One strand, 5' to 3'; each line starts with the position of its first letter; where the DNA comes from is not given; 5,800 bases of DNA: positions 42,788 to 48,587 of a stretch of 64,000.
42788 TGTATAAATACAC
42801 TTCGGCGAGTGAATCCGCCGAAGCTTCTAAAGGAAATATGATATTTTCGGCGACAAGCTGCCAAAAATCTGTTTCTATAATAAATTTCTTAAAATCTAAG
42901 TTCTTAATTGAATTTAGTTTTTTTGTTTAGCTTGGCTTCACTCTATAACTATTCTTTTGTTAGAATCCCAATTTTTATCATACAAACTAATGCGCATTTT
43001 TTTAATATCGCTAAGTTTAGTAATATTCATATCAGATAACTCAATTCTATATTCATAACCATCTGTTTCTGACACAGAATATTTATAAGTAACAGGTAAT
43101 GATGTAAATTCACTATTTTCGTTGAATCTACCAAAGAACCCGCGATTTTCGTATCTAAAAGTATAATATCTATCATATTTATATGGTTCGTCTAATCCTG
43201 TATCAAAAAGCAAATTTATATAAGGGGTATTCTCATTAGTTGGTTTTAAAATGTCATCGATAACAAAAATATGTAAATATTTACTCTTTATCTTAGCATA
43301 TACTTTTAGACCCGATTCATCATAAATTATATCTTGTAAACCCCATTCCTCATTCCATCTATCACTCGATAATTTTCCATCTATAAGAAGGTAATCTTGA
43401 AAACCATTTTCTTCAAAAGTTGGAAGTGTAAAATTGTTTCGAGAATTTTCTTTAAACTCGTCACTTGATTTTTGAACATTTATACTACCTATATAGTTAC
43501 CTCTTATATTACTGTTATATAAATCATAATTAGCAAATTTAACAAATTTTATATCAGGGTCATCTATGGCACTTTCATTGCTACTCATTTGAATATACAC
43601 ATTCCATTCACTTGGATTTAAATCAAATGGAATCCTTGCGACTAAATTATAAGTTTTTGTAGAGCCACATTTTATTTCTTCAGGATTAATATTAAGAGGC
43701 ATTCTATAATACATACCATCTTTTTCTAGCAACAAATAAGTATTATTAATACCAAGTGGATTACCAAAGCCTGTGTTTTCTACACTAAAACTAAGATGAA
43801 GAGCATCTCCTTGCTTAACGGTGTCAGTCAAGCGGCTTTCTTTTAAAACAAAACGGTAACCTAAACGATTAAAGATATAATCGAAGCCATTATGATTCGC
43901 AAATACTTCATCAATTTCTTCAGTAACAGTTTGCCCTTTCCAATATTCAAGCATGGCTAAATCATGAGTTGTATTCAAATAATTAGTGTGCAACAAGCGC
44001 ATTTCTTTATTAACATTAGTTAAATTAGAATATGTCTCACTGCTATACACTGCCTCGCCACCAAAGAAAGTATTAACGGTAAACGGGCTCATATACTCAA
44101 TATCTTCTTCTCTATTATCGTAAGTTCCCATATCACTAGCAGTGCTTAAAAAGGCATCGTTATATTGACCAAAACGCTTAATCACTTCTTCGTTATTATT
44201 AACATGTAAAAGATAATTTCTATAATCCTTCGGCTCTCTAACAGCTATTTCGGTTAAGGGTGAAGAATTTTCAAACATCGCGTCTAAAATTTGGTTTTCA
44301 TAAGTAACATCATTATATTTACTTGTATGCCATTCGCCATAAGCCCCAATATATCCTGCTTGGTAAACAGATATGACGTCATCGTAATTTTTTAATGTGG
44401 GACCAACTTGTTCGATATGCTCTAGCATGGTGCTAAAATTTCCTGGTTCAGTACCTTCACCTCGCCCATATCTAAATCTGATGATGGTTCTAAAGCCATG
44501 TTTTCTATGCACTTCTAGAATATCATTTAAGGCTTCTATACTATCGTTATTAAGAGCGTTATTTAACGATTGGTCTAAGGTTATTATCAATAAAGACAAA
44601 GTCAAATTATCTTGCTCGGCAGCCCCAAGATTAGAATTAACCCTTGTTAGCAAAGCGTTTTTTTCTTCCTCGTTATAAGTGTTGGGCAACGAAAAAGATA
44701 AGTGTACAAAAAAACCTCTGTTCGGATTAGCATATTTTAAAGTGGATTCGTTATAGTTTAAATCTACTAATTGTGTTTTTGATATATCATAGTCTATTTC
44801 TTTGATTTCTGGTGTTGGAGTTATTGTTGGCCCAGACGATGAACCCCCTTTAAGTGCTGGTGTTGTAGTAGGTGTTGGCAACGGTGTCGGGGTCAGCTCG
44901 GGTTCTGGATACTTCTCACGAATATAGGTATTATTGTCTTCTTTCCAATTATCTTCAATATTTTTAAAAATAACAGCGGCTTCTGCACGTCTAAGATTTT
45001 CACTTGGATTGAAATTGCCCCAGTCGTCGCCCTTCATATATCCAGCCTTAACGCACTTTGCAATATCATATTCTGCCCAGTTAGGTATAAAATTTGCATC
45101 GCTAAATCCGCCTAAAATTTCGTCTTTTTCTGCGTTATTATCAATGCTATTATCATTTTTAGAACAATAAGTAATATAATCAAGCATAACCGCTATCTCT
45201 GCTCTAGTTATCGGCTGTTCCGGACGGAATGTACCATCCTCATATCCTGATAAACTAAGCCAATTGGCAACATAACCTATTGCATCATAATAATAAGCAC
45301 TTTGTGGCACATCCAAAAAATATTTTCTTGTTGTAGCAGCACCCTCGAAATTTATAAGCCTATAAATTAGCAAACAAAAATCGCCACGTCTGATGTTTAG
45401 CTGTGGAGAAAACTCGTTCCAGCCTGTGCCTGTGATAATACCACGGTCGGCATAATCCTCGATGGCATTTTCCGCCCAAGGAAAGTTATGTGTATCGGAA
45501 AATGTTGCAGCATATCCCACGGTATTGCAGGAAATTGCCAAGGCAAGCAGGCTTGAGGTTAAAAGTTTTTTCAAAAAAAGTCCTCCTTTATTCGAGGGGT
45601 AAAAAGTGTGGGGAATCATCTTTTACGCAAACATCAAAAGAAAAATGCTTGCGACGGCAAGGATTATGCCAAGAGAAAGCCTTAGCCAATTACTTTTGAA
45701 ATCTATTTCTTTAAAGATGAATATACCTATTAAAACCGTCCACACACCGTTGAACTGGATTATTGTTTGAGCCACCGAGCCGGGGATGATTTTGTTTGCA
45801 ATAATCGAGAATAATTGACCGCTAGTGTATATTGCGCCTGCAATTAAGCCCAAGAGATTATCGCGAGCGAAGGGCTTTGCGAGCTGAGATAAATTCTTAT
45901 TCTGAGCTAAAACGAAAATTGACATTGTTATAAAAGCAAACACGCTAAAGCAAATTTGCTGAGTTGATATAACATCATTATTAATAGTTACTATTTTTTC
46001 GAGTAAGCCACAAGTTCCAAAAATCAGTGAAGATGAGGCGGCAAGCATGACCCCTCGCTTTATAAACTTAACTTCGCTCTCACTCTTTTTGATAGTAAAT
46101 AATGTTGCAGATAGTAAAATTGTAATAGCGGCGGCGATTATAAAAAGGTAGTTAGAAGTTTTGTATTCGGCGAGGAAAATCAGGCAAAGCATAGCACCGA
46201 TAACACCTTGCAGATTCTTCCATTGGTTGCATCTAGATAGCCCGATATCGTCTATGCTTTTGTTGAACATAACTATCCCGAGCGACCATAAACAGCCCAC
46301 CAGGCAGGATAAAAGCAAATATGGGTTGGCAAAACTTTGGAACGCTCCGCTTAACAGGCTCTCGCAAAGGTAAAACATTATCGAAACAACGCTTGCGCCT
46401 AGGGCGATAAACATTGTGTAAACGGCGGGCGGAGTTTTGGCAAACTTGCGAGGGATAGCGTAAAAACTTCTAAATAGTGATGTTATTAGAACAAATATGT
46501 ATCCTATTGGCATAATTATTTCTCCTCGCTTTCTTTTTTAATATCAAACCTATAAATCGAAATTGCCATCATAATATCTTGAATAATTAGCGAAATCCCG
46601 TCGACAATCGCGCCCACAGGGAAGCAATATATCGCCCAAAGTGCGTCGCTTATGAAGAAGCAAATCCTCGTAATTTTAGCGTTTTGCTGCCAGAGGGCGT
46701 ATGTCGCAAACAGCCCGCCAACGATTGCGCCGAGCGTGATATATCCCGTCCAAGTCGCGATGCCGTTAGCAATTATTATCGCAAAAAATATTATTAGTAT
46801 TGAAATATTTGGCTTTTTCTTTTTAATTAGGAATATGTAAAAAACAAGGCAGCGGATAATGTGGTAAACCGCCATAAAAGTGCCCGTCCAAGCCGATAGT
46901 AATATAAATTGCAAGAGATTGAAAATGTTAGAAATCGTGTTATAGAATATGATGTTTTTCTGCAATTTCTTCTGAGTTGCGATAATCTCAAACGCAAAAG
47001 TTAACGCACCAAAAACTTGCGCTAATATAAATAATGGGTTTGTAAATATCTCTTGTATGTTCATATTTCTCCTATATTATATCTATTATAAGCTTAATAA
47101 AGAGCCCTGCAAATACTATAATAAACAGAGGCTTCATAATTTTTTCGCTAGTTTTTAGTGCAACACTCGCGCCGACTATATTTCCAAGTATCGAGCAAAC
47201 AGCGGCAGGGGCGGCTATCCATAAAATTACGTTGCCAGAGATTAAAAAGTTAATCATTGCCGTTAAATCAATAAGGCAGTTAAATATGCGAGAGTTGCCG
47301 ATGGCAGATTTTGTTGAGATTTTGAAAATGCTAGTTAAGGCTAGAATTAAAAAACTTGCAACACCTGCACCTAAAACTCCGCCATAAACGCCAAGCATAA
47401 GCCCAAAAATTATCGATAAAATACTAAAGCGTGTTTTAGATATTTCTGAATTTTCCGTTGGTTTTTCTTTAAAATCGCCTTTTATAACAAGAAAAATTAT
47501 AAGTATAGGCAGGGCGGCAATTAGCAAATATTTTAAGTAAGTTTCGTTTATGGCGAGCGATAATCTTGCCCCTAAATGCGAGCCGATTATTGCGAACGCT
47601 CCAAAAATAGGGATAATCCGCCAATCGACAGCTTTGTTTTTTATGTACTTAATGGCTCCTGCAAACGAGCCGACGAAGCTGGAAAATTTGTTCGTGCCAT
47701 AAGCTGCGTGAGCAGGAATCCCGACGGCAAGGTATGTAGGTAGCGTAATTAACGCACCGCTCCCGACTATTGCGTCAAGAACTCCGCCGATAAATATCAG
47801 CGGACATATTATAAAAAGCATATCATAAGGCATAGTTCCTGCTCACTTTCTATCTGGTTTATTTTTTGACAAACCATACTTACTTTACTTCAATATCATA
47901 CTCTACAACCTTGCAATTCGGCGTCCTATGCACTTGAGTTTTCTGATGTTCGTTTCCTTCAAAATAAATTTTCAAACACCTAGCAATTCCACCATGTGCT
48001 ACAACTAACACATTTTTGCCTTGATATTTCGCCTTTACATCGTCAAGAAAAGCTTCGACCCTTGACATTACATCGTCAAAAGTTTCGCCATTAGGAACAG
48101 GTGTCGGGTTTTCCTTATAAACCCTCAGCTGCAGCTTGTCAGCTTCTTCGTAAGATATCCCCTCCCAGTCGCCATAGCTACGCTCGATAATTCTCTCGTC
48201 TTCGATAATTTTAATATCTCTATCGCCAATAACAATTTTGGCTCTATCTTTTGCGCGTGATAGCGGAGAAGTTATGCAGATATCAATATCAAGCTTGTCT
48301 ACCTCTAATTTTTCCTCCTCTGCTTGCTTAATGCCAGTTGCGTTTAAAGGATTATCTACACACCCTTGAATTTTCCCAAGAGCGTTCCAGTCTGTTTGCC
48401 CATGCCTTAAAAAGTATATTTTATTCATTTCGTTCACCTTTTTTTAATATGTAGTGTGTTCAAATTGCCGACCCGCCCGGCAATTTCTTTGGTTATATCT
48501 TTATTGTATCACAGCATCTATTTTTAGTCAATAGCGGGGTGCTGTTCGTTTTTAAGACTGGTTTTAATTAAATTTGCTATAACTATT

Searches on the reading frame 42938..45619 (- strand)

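Call 49: search_protein_families(library=phrogs, proteins=[window:42938-45619:-], max_evalue=0.01)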
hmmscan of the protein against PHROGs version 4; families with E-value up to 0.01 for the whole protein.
window:42938-45619:- (893 aa): 3 families
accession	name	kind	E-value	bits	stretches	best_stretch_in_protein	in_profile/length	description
phrog_1696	-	tail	3.1e-14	52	1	39-219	1903-2072/2079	major tail protein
phrog_20208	-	unknown function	1.7e-13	50.8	1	32-217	504-680/697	-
phrog_670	-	lysis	1.1e-06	28.9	1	35-221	350-524/596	endolysin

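Call 50: search_protein_families(library=padloc, proteins=[window:42938-45619:-], max_evalue=0.01)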
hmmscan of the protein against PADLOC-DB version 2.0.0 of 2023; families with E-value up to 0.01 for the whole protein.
window:42938-45619:- (893 aa): 0 families

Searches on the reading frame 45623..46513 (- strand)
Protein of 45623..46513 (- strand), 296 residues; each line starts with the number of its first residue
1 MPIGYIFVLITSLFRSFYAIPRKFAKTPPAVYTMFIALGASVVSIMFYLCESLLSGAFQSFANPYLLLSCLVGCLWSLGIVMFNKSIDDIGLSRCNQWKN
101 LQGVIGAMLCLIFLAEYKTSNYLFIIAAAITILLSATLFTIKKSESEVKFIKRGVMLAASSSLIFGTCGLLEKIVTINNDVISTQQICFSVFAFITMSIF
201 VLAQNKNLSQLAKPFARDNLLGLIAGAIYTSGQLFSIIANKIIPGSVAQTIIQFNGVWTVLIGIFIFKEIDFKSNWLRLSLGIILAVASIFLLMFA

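Call 59: search_protein_families(library=pfam, proteins=[window:45623-46513:-], max_evalue=0.001)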
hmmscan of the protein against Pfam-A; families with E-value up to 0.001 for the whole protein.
window:45623-46513:- (296 aa): 1 family
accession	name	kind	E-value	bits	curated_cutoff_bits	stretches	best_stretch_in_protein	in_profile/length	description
PF06800.18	Sugar_transport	-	6.1e-15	55.8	26.3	1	28-293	23-277/280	Sugar transport protein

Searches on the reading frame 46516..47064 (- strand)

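Call 59: search_protein_families(library=pfam, proteins=[window:46516-47064:-], max_evalue=0.001)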
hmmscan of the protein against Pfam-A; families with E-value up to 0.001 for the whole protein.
window:46516-47064:- (182 aa): 1 family
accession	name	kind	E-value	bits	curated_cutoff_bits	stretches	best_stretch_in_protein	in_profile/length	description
PF10688.14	Imp-YgjV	-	6.3e-23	81.8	23.5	1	13-174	1-156/159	Bacterial inner membrane protein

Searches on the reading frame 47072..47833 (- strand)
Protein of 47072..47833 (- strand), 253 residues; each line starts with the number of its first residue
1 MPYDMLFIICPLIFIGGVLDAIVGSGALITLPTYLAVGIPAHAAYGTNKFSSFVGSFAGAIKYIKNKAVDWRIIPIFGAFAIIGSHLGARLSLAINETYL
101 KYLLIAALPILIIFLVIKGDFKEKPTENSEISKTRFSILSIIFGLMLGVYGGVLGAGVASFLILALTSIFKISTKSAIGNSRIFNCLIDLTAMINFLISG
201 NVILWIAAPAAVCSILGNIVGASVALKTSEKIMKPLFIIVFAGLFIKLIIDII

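Call 59: search_protein_families(library=pfam, proteins=[window:47072-47833:-], max_evalue=0.001)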
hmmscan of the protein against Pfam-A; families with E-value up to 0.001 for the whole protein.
window:47072-47833:- (253 aa): 1 family
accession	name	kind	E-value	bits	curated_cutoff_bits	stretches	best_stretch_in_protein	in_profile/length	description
PF01925.25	TauE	-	2.1e-43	149.1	32.6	1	11-248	3-237/237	Sulfite exporter TauE/SafE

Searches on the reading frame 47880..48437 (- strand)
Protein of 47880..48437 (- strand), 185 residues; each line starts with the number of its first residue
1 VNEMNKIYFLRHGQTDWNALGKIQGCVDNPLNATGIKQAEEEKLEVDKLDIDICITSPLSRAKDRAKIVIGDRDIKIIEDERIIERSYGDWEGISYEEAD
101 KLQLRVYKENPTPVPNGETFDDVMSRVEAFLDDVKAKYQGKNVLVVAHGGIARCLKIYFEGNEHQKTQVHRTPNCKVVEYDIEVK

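Call 58: search_protein_families(library=pfam, proteins=[window:47880-48437:-], max_evalue=0.001)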
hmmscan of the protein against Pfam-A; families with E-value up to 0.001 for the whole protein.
window:47880-48437:- (185 aa): 1 family
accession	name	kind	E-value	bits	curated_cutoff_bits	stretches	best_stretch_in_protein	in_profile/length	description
PF00300.27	His_Phos_1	-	5.8e-46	157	21.7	1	7-183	1-182/194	Histidine phosphatase superfamily (branch 1)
